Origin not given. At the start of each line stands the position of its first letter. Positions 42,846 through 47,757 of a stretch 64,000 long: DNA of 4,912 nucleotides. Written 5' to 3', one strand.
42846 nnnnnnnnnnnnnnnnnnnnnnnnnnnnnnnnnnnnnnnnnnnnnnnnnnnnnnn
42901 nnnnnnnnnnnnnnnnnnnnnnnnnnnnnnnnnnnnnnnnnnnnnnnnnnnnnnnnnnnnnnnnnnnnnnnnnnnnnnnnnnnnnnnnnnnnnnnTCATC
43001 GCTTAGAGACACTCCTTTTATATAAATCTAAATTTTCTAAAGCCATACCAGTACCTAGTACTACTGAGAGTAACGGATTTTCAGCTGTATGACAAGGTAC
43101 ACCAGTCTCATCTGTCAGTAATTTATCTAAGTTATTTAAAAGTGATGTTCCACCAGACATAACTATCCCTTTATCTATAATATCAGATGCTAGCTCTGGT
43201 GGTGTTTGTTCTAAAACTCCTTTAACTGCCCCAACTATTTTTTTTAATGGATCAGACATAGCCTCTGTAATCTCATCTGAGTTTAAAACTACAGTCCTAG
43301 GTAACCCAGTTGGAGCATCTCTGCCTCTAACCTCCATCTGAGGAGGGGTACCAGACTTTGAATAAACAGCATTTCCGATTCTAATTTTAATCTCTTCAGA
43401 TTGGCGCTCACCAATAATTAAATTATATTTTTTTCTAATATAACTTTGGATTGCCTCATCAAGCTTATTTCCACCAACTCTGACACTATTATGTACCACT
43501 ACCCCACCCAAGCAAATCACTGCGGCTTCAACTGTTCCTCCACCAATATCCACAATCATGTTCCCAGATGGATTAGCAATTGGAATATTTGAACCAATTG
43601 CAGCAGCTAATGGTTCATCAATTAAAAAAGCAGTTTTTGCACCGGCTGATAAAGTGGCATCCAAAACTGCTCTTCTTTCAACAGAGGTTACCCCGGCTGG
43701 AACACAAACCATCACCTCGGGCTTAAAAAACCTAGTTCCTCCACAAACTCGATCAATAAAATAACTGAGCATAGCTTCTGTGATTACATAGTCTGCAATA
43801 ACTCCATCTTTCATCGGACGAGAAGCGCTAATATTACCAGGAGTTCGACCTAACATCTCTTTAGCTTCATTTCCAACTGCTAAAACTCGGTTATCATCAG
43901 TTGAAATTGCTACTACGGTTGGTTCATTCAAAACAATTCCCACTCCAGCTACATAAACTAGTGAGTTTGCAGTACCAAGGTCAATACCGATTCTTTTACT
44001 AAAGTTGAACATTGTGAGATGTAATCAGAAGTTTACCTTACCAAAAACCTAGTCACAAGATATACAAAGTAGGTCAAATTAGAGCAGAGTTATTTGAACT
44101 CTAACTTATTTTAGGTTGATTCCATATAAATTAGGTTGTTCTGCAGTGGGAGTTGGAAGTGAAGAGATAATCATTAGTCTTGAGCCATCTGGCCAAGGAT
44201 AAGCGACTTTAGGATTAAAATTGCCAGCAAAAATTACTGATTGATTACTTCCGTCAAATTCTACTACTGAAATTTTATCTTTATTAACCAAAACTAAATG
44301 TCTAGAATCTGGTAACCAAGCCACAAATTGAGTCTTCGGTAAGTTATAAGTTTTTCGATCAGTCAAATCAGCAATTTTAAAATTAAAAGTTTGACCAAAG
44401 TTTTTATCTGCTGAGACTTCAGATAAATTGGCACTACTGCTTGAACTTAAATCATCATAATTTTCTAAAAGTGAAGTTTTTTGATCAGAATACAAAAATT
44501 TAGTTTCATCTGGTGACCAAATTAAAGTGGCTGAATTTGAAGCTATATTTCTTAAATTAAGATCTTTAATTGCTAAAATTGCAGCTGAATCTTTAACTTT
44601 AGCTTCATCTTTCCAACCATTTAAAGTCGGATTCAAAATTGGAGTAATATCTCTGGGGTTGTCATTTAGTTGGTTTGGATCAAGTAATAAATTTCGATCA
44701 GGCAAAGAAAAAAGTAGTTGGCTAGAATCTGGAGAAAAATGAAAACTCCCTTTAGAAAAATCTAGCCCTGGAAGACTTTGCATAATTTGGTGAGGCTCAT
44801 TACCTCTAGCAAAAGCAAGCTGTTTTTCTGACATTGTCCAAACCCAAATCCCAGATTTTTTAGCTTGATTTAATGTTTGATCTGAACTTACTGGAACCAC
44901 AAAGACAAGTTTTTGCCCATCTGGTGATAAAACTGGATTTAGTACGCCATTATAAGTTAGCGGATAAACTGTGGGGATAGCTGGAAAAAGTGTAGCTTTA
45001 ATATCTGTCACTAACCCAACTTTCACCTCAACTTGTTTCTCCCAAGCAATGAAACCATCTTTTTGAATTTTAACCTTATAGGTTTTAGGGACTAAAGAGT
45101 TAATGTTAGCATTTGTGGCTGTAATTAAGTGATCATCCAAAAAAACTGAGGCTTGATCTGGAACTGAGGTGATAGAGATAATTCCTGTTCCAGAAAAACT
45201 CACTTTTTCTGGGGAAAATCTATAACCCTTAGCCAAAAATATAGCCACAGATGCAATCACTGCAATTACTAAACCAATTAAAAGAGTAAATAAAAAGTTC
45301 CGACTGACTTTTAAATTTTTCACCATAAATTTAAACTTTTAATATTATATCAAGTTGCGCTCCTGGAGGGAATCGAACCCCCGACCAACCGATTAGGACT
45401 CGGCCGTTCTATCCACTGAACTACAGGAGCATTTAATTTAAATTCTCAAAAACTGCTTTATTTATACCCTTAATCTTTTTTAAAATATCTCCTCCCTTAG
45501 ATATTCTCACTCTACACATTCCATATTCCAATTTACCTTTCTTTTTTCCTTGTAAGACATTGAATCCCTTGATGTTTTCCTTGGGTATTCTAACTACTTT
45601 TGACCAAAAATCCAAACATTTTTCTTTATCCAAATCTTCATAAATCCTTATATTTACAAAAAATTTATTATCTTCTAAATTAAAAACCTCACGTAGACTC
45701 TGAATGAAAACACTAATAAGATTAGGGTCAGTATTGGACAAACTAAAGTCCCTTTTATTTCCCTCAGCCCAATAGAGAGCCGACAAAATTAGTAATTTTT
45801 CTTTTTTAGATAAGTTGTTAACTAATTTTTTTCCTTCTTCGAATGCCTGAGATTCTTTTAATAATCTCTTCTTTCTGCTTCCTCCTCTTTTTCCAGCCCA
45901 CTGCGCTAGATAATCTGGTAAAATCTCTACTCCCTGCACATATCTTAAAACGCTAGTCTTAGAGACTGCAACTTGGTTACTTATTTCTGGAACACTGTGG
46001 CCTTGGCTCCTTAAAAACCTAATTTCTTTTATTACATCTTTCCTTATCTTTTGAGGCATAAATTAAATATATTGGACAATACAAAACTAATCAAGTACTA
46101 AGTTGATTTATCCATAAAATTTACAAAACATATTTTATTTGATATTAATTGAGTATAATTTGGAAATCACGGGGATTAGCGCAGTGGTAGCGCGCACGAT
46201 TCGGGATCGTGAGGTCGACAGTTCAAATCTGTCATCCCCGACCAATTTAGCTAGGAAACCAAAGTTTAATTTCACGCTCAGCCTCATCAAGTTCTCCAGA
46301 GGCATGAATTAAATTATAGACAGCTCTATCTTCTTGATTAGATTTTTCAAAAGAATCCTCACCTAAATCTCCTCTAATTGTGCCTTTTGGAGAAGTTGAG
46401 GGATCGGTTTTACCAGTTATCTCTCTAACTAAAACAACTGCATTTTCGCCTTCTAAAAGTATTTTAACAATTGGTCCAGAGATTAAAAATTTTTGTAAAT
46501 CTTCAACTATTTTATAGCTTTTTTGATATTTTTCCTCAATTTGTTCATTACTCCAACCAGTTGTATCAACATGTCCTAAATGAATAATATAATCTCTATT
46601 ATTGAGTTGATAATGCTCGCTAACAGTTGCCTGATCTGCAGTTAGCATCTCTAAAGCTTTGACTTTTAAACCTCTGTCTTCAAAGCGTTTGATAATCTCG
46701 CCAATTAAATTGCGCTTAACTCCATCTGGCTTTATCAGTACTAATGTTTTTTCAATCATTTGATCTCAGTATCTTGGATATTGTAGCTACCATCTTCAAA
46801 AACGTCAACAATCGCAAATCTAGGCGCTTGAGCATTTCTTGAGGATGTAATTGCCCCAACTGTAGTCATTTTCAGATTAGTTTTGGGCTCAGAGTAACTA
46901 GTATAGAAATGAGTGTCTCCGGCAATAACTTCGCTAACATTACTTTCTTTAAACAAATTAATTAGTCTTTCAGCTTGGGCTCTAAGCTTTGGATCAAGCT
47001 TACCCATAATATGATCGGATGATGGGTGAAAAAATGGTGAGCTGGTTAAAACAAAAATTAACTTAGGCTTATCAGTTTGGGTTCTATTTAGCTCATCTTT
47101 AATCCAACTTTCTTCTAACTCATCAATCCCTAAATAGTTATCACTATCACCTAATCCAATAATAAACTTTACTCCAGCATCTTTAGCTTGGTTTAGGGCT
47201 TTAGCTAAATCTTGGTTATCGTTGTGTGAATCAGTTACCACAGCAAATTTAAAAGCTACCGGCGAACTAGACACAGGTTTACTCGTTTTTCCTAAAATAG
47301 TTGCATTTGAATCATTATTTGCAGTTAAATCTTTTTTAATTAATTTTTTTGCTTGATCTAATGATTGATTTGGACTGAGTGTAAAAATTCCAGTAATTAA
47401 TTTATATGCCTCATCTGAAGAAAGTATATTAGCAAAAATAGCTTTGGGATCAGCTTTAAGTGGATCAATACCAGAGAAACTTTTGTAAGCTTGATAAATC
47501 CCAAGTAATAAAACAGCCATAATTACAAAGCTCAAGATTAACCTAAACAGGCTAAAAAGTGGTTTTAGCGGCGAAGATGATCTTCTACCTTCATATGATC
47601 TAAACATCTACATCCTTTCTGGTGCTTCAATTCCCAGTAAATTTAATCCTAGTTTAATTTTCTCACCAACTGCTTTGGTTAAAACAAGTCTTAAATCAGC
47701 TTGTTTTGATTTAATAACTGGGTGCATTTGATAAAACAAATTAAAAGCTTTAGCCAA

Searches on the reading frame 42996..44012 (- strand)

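Call 78: search_protein_families(library=pfam, proteins=[window:42996-44012:-], max_evalue=0.00001)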
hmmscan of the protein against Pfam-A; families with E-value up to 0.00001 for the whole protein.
window:42996-44012:- (338 aa): 4 families
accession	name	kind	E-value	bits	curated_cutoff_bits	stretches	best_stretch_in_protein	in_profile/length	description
PF06723.19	MreB_Mbl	-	2e-138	461.1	27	1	6-331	2-325/327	MreB/Mbl protein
PF00012.26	HSP70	-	1.9e-13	50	20.6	1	99-321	135-368/599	Hsp70 protein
PF14450.12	FtsA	-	7.6e-09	36.4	31.8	1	153-316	2-123/127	Cell division protein FtsA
PF00022.25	Actin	-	9.5e-08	31.5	27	0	31-195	31-190/410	Actin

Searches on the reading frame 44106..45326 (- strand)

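Call 78: search_protein_families(library=pfam, proteins=[window:44106-45326:-], max_evalue=0.00001)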
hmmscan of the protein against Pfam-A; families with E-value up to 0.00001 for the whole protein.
window:44106-45326:- (406 aa): 2 families
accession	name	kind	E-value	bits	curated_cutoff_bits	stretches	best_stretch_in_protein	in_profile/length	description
PF08308.17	PEGA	-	1.6e-10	41.2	20.8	1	48-113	2-67/71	PEGA domain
PF07676.18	PD40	-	1.8e-06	28.2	20.9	0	130-143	13-26/38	WD40-like Beta Propeller Repeat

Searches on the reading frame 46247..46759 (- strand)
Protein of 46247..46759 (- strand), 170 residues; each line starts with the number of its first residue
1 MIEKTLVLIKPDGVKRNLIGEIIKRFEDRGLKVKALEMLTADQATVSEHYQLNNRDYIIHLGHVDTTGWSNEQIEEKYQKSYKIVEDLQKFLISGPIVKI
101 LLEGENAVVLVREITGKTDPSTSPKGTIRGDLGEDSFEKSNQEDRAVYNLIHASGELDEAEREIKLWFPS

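Call 7: search_protein_families(library=pfam, proteins=[window:46247-46759:-])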
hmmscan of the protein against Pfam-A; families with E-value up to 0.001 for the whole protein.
window:46247-46759:- (170 aa): 1 family
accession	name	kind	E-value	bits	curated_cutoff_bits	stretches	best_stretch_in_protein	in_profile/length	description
PF00334.24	NDK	-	5.8e-38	130.2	27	2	69-169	39-131/135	Nucleoside diphosphate kinase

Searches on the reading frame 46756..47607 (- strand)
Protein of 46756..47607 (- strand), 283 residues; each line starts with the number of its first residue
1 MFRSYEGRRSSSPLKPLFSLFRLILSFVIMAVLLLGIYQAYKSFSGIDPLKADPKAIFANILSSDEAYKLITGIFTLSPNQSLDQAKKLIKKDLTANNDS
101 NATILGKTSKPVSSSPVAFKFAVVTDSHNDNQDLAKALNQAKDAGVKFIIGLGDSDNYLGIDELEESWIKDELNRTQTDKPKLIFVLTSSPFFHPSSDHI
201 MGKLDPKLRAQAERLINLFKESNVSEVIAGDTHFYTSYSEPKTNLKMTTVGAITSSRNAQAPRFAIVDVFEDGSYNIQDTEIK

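Call 7: search_protein_families(library=pfam, proteins=[window:46756-47607:-])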
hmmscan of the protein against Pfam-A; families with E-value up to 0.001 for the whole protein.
window:46756-47607:- (283 aa): 1 family
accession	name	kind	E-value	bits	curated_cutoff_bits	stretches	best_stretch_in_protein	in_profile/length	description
PF12850.12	Metallophos_2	-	1.6e-05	25.4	27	0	120-269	2-151/154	Calcineurin-like phosphoesterase superfamily domain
